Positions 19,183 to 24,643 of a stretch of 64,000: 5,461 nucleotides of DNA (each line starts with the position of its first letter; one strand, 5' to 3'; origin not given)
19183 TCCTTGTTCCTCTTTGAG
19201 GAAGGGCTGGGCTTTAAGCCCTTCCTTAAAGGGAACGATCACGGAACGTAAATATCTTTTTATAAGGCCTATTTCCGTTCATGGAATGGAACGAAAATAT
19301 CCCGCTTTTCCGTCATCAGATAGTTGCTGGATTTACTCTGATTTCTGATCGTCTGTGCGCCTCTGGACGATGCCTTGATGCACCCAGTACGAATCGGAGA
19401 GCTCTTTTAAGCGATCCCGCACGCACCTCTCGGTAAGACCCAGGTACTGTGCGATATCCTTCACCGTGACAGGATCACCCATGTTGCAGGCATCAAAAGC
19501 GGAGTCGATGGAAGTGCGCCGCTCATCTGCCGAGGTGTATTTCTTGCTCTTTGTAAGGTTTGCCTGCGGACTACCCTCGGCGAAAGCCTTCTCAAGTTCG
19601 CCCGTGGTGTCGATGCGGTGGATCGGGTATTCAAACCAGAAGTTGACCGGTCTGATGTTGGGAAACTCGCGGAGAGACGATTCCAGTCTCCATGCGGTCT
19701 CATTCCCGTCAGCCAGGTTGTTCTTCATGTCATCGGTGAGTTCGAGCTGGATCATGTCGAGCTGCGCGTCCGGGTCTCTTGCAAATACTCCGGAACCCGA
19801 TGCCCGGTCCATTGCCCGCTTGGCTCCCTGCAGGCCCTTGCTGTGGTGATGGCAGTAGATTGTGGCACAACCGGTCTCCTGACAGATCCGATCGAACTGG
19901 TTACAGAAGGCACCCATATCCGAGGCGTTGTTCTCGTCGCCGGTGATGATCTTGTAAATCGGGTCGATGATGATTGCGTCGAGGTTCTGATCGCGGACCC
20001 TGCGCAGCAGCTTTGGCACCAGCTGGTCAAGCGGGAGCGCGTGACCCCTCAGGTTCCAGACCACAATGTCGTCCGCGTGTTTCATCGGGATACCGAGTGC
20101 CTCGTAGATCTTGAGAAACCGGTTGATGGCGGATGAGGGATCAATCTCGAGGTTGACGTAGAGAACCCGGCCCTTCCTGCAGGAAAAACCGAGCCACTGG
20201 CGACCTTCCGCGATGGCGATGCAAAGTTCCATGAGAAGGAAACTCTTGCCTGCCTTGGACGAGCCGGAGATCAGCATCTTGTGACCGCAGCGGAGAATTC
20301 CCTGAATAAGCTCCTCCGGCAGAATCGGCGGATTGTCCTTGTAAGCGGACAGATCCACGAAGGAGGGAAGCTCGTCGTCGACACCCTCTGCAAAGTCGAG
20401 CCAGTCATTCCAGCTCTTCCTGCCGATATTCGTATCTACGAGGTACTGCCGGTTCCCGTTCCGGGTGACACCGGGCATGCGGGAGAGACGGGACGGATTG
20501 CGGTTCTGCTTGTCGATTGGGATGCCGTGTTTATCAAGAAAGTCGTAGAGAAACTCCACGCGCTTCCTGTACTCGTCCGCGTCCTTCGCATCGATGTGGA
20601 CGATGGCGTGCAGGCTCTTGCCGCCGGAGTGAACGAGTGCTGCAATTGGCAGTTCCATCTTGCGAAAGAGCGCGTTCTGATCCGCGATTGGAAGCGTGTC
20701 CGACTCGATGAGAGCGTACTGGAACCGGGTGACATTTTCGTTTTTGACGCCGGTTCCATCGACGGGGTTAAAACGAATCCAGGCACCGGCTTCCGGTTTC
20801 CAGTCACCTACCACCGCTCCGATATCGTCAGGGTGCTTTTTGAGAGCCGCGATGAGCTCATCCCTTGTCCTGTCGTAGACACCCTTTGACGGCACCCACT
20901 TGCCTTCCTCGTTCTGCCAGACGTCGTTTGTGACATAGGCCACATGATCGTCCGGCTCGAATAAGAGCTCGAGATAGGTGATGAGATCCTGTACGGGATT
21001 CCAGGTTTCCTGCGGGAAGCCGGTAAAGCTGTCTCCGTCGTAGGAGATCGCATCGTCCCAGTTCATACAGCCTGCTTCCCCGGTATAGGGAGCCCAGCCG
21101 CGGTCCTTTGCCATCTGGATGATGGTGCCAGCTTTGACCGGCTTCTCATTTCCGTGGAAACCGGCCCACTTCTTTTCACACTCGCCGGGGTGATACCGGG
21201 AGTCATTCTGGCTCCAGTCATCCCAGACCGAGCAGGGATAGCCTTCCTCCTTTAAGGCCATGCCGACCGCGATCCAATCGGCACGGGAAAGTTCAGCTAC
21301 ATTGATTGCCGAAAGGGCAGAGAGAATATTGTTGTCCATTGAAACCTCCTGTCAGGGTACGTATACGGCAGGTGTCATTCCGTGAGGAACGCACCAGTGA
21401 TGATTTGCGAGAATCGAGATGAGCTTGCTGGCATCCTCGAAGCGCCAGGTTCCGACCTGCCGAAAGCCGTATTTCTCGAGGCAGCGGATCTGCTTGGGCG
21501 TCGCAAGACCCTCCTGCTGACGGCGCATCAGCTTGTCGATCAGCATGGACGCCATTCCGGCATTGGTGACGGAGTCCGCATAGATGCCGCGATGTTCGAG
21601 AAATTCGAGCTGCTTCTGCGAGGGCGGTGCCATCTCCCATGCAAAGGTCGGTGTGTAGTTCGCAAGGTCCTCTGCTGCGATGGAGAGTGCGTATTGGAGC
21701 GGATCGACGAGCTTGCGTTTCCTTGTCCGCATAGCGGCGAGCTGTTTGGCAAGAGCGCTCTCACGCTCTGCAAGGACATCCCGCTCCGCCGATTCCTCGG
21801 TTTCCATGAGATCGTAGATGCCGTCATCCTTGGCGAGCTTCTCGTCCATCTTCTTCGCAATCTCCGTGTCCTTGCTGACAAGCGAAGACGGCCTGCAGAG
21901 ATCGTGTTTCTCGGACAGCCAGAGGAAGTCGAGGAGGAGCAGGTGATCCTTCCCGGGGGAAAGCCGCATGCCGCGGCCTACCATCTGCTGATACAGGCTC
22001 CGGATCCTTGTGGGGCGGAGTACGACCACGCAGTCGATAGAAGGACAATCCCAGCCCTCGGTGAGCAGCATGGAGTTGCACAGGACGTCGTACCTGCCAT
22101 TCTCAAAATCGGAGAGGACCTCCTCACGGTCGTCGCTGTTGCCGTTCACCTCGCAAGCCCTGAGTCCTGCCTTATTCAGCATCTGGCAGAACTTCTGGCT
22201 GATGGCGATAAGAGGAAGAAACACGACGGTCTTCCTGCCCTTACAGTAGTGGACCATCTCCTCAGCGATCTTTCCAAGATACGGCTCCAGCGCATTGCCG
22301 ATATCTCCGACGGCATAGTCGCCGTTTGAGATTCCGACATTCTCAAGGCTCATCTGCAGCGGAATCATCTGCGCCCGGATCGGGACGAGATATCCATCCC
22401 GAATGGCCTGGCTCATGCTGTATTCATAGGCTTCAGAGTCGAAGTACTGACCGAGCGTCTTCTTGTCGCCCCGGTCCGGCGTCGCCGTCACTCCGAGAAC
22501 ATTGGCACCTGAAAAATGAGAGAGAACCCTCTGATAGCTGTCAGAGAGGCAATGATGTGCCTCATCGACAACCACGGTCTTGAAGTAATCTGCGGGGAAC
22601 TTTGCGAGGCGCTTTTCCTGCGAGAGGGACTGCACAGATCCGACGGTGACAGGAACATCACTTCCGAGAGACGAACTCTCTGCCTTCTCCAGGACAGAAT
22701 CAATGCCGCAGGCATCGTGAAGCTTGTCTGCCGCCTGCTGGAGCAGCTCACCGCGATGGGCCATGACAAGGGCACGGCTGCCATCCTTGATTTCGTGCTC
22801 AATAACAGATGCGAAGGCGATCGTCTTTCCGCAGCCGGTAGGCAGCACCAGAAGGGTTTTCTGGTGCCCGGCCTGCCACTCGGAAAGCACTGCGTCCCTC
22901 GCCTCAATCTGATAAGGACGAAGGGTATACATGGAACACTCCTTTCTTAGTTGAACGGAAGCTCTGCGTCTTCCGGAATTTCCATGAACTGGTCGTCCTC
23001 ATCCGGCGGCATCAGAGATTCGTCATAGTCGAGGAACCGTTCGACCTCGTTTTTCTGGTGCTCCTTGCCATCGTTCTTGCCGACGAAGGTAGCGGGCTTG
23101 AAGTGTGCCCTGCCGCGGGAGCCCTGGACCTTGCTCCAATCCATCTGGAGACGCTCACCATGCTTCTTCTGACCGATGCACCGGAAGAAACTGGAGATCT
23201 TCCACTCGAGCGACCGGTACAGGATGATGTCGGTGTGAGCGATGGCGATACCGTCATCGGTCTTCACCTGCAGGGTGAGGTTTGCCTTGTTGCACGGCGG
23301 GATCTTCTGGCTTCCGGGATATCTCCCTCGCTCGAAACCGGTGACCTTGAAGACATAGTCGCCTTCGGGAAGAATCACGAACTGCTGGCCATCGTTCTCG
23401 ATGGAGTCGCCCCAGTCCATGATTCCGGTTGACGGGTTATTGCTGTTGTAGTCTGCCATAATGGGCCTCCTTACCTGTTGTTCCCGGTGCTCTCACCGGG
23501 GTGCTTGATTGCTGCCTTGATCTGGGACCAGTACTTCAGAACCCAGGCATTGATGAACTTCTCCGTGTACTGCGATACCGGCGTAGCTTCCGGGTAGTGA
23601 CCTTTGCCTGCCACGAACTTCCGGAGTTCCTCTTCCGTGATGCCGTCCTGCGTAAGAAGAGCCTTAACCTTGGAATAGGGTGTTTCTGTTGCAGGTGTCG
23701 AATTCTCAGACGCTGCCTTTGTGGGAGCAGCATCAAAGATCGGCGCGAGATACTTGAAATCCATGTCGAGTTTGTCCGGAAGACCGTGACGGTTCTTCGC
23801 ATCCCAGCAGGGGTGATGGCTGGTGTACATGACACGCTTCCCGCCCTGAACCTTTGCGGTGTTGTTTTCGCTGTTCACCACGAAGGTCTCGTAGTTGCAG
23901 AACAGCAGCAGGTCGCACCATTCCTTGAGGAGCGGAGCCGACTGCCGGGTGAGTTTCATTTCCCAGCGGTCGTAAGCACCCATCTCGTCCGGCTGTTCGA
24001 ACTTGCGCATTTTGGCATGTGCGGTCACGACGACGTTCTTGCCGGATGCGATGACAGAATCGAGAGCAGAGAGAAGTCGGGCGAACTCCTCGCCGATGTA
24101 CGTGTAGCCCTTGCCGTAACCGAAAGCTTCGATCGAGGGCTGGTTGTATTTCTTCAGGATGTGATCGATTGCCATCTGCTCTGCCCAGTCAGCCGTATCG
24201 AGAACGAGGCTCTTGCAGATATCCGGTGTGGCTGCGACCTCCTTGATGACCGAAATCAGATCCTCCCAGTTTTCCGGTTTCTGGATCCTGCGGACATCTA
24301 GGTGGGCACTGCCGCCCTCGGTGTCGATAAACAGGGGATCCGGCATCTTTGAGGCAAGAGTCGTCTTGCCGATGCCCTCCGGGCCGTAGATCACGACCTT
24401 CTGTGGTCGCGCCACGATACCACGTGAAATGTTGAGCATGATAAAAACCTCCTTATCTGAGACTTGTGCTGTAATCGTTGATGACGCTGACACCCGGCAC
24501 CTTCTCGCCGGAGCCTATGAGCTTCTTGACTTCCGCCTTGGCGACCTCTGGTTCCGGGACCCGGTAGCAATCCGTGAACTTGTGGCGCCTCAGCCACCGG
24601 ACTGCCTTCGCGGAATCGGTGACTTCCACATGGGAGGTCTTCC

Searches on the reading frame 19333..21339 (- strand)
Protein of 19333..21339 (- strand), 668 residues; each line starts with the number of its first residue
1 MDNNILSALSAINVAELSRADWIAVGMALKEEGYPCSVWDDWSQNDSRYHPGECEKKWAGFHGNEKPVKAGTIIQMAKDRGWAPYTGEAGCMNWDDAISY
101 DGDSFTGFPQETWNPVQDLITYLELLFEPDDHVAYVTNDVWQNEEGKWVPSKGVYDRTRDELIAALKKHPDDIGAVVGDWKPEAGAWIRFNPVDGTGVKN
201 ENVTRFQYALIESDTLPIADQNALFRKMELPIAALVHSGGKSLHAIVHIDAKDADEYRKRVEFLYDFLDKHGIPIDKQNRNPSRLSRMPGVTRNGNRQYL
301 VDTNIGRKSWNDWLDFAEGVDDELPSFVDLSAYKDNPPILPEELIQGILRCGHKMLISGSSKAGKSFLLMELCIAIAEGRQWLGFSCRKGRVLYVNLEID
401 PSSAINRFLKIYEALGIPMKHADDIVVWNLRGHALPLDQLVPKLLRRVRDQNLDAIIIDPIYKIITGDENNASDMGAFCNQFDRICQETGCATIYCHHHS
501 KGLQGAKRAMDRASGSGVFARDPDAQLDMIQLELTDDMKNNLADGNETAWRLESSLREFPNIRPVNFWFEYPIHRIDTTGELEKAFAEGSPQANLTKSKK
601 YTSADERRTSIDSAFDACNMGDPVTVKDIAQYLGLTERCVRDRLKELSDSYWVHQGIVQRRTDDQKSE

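Call 59: search_protein_families(library=pfam, proteins=[window:19333-21339:-], max_evalue=0.001)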
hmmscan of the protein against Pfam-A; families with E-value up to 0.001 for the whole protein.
window:19333-21339:- (668 aa): 2 families
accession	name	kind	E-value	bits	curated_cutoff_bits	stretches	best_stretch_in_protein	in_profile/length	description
PF13481.12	AAA_25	-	1.8e-32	113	27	1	331-502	13-193/195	AAA domain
PF08707.16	PriCT_2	-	3.2e-21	75.9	22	1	6-77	2-77/77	Primase C terminal 2 (PriCT-2)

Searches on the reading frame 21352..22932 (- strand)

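Call 59: search_protein_families(library=pfam, proteins=[window:21352-22932:-], max_evalue=0.001)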
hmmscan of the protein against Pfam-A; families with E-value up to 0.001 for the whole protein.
window:21352-22932:- (526 aa): 5 families
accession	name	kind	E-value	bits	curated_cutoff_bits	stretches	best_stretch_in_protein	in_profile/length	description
PF04851.21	ResIII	-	1.8e-29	103.2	22.5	1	2-154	2-164/164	Type III restriction enzyme, res subunit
PF00270.35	DEAD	-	7.2e-16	58.8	26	1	6-154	2-162/167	DEAD/DEAH box helicase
PF00271.37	Helicase_C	-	9.8e-15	55.2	23.5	1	227-324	10-109/110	Helicase conserved C-terminal domain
PF18766.7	SWI2_SNF2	-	1.7e-11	44.6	26.7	1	7-189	1-192/221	SWI2/SNF2 ATPase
PF13604.12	AAA_30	-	0.00076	19.7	27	0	20-143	15-117/191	AAA domain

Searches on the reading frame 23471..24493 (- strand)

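Call 59: search_protein_families(library=pfam, proteins=[window:23471-24493:-], max_evalue=0.001)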
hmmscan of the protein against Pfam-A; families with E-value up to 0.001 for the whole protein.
window:23471-24493:- (340 aa): 1 family
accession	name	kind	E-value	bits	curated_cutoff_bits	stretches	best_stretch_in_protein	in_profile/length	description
PF13479.12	AAA_24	-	2e-63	214.2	27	1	30-236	2-195/195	AAA domain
